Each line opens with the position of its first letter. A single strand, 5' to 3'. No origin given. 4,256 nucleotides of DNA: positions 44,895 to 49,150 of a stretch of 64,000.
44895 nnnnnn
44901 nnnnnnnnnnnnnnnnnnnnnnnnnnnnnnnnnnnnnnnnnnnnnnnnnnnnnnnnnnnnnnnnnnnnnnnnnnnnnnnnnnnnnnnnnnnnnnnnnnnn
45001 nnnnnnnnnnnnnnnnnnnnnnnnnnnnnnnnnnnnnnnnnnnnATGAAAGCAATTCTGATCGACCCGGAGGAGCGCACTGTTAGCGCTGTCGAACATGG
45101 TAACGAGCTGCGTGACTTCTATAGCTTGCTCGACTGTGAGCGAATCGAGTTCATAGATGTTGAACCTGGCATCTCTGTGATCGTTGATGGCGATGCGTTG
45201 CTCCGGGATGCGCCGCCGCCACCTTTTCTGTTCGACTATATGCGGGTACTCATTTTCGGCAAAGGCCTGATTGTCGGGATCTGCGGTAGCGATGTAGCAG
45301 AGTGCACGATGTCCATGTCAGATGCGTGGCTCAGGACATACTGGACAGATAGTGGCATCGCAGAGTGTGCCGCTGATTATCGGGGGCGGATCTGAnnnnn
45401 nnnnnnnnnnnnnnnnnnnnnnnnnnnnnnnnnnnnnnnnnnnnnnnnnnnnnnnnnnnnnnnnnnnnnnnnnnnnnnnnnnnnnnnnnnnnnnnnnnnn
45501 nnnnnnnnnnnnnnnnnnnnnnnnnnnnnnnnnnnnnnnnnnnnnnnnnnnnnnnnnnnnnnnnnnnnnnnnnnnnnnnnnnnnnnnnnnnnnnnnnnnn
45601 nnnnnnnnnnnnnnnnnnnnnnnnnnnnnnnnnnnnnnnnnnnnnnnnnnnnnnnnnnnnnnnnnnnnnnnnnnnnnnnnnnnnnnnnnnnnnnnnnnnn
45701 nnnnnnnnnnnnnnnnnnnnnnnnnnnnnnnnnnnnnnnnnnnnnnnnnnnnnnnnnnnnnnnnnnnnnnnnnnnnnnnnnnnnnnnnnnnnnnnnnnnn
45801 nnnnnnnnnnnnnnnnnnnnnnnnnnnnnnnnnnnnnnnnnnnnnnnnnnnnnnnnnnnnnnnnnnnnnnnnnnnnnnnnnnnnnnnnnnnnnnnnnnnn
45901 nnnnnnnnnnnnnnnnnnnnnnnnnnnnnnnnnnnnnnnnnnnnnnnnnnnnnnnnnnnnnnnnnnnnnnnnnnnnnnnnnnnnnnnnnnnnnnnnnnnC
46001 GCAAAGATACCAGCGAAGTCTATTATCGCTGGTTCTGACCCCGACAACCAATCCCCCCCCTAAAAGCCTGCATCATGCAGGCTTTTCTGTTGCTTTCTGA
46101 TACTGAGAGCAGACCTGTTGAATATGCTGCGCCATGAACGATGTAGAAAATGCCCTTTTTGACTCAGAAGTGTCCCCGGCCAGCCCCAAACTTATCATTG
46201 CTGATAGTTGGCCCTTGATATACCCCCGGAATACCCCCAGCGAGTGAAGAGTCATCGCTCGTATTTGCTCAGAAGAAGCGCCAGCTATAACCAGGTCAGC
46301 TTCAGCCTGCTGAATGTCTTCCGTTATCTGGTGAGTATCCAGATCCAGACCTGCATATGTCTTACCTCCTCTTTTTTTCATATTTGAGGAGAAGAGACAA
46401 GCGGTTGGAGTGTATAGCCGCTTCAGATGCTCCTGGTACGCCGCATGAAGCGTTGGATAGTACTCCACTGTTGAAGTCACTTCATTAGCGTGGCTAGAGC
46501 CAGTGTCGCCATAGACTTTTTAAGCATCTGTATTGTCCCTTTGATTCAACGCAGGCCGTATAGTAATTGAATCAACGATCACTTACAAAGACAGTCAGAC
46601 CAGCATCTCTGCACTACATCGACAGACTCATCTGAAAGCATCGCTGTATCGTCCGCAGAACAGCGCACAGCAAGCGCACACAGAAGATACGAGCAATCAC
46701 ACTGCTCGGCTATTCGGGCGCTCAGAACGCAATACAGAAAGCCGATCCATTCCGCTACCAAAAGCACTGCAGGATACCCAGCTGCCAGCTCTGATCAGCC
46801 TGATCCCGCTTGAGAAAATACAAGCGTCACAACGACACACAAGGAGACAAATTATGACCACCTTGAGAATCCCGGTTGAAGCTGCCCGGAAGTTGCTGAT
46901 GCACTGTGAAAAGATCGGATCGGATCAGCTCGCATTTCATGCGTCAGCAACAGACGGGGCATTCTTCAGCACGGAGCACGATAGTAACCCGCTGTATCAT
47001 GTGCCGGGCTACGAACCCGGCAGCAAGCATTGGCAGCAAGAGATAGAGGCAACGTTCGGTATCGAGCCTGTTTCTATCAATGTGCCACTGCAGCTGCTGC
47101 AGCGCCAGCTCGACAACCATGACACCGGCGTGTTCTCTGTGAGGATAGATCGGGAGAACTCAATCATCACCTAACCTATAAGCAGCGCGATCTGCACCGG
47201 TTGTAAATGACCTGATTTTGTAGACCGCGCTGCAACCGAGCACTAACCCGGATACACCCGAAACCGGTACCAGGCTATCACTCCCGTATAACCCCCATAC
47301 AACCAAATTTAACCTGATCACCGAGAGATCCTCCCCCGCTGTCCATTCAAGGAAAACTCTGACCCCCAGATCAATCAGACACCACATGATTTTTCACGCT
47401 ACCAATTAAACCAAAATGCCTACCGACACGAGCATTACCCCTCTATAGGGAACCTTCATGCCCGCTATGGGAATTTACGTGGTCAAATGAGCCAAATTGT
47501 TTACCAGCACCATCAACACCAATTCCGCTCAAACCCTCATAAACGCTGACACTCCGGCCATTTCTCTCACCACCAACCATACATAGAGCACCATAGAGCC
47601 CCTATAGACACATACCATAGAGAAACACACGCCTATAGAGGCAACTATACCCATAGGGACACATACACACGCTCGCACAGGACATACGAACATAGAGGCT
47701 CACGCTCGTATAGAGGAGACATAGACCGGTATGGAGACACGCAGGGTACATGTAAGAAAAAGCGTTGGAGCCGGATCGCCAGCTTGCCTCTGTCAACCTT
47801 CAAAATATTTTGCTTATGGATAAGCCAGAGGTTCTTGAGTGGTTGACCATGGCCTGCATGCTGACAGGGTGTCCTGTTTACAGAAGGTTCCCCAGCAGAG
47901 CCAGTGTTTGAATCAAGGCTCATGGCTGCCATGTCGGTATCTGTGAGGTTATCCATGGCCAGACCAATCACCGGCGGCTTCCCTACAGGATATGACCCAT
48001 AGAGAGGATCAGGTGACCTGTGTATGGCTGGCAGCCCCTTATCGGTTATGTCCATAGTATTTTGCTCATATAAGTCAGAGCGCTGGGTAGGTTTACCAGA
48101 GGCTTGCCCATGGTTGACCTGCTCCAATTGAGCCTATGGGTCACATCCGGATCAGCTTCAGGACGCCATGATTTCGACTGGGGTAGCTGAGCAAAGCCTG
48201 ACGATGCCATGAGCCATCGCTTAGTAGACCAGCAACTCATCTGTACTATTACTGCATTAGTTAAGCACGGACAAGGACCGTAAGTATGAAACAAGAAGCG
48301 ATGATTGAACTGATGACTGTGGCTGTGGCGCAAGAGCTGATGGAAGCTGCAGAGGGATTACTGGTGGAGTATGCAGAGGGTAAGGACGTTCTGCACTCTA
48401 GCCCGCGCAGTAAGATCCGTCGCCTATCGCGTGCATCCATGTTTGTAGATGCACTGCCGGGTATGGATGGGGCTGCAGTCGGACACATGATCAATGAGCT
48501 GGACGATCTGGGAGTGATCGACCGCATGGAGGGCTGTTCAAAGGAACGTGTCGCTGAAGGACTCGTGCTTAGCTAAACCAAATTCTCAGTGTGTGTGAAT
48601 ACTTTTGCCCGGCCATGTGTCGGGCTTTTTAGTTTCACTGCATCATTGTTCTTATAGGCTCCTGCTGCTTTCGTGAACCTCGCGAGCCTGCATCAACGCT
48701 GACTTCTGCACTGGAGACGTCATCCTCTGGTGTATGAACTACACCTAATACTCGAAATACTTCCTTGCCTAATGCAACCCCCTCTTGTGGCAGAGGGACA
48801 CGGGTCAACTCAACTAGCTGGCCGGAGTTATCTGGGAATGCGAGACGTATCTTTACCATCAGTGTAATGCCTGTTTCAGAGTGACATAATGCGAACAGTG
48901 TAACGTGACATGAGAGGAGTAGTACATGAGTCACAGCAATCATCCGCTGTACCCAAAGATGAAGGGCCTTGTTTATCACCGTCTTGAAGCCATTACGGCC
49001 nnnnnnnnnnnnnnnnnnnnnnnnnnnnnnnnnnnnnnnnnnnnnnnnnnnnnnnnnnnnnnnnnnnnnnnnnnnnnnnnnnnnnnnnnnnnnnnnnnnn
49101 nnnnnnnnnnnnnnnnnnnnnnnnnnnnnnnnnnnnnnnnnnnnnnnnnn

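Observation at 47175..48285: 1.1-kb non-coding island with a degenerate tandem array of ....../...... units that mimic the conserved gene leader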

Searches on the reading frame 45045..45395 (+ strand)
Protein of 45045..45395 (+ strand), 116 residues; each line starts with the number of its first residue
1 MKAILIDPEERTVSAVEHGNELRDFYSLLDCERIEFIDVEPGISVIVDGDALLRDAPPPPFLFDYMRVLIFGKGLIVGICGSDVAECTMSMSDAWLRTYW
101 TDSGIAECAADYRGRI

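Call 35: find_homologous_proteins(query=window:45045-45395:+)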
Query window:45045-45395:+ (116 aa): 1 proteins with E <= 0.001 among 8 candidates.
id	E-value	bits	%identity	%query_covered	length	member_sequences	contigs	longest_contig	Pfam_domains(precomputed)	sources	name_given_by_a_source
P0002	7.3e-73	260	100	100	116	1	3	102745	PF12957.14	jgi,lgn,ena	-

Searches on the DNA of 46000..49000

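Call 68: search_rna_families(source=window, start=46000, end=49000, threshold=evalue, max_evalue=5)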
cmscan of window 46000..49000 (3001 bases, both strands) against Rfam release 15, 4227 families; matches with E-value up to 5: 2.
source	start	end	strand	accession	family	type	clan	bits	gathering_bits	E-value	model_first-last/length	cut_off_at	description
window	46062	46086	+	RF00506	Thr_leader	Cis-reg; leader;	-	18.1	55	4.1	83-113/118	no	Threonine operon leader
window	48563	48633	+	RF02837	anti-hemB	Gene; sRNA;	-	16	49.5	2.2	1-81/81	no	Burkholderia RNA 7 (anti-hemB)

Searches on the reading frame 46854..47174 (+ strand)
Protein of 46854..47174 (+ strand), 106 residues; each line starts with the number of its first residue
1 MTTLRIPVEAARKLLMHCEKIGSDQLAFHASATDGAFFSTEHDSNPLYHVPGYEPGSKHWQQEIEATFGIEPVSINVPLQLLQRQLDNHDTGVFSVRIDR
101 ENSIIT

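Call 12: search_protein_families(library=phrogs, proteins=[window:46854-47174:+])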
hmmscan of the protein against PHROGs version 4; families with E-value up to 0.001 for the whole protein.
window:46854-47174:+ (106 aa): 0 families

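Call 20: find_related_loci(query=window:46854-47174:+, collection=viral_contigs, flank=6000)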
Query window:46854-47174:+ (106 aa) in viral_contigs; peptide patterns used: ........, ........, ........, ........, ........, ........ (x = any residue, [..] = any of these).
12 stretches matched a pattern, but none encodes a relative of the query by tblastn (E <= 1e-3).

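Call 23: find_encoding_contigs(protein=window:46854-47174:+, flank=10000)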
Protein window:46854-47174:+ (106 aa): 8 contigs read that carry it; 4 places shown.
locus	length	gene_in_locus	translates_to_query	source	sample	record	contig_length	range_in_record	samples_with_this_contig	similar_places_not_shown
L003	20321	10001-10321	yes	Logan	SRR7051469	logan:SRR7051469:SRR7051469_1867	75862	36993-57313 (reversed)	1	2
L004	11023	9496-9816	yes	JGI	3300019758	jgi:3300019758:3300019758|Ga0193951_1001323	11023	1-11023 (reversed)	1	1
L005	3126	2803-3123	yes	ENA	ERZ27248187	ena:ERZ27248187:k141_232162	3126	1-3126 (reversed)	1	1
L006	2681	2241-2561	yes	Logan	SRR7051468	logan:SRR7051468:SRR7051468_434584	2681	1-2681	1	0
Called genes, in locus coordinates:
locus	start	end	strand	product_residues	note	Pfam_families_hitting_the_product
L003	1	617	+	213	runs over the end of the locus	-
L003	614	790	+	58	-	-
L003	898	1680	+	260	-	-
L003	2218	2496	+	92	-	-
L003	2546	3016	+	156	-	-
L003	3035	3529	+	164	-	-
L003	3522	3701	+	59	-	-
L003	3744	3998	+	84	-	-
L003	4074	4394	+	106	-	-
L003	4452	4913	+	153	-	-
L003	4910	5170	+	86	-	-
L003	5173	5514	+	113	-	-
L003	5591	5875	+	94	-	-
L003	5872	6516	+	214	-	-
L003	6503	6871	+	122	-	-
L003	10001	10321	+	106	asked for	-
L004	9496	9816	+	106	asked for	-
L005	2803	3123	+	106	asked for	-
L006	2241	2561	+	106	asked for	-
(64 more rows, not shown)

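Call 33: find_homologous_proteins(query=window:46854-47174:+)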
Query window:46854-47174:+ (106 aa): 1 proteins with E <= 0.001 among 3 candidates.
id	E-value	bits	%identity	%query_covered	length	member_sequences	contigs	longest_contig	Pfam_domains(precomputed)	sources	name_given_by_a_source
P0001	2.9e-65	235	100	100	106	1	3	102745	-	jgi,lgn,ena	-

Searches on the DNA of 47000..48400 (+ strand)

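Call 4: search_dna_similar(query=window:47000-48400:+, collection=phages, mode=near)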
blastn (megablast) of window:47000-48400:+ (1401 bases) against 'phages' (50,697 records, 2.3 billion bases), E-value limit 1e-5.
No match.

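Call 5: search_dna_similar(query=window:47000-48400:+, collection=plasmids, mode=near)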
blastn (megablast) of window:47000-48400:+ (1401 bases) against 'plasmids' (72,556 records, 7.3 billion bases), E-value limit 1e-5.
No match.

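Call 58: search_dna_similar(query=window:47175-48285:+, collection=phages, mode=distant, max_evalue=1, max_rows=30)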
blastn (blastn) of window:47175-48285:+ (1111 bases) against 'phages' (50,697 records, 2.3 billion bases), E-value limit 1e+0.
No match.

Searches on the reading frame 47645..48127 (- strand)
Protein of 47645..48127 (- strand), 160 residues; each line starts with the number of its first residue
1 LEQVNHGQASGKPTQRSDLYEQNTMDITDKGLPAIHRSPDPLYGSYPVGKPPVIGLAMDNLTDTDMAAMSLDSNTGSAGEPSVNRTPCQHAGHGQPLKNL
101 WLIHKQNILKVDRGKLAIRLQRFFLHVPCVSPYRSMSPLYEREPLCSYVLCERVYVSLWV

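Call 12: search_protein_families(library=phrogs, proteins=[window:47645-48127:-])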
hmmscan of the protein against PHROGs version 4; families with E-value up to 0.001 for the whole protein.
window:47645-48127:- (160 aa): 0 families

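Call 40: search_protein_families(library=pfam, proteins=[window:47645-48127:-], max_evalue=0.01)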
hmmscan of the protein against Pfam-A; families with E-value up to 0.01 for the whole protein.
window:47645-48127:- (160 aa): 0 families

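Call 47: search_protein_representatives(protein=window:47645-48127:-)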
Query: 160 residues. Proteins with E-value up to 0.001 (for the whole library): 4; up to 1e-10: 1; up to 1e-30: 1. The best 4 are listed.
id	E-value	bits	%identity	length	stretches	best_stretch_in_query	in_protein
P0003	2.4e-89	313.8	100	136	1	25-160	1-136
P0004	4.9e-09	52.6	33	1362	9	27-83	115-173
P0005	5.6e-08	49.2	47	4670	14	48-84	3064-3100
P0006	3.9e-05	39.9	35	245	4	82-104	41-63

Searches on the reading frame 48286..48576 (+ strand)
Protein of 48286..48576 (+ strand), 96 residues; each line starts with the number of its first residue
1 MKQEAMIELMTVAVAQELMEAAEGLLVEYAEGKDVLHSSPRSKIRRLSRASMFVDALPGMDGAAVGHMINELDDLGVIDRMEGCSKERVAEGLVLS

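Call 12: search_protein_families(library=phrogs, proteins=[window:48286-48576:+])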
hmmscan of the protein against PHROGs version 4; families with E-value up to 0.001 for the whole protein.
window:48286-48576:+ (96 aa): 0 families

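Call 21: find_related_loci(query=window:48286-48576:+, collection=viral_contigs, flank=6000)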
Query window:48286-48576:+ (96 aa) in viral_contigs; peptide patterns used: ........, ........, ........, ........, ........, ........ (x = any residue, [..] = any of these).
21 stretches matched a pattern, but none encodes a relative of the query by tblastn (E <= 1e-3).

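Call 22: find_encoding_contigs(protein=window:48286-48576:+, flank=10000)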
Protein window:48286-48576:+ (96 aa): 4 contigs read that carry it; 2 places shown.
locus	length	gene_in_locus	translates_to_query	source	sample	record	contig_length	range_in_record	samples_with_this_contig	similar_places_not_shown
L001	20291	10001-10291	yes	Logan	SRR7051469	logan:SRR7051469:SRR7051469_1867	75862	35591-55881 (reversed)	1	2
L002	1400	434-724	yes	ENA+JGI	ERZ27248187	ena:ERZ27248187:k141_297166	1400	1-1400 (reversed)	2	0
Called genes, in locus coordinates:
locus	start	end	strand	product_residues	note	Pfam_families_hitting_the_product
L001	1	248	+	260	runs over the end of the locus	-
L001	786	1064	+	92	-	-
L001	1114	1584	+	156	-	-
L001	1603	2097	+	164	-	-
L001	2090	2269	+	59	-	-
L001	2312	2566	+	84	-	-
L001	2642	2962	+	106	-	-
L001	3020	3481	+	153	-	-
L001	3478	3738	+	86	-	-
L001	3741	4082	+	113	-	-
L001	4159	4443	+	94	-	-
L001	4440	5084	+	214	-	-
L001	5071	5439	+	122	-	-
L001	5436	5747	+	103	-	-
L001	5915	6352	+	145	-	-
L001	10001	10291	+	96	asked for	-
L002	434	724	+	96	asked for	-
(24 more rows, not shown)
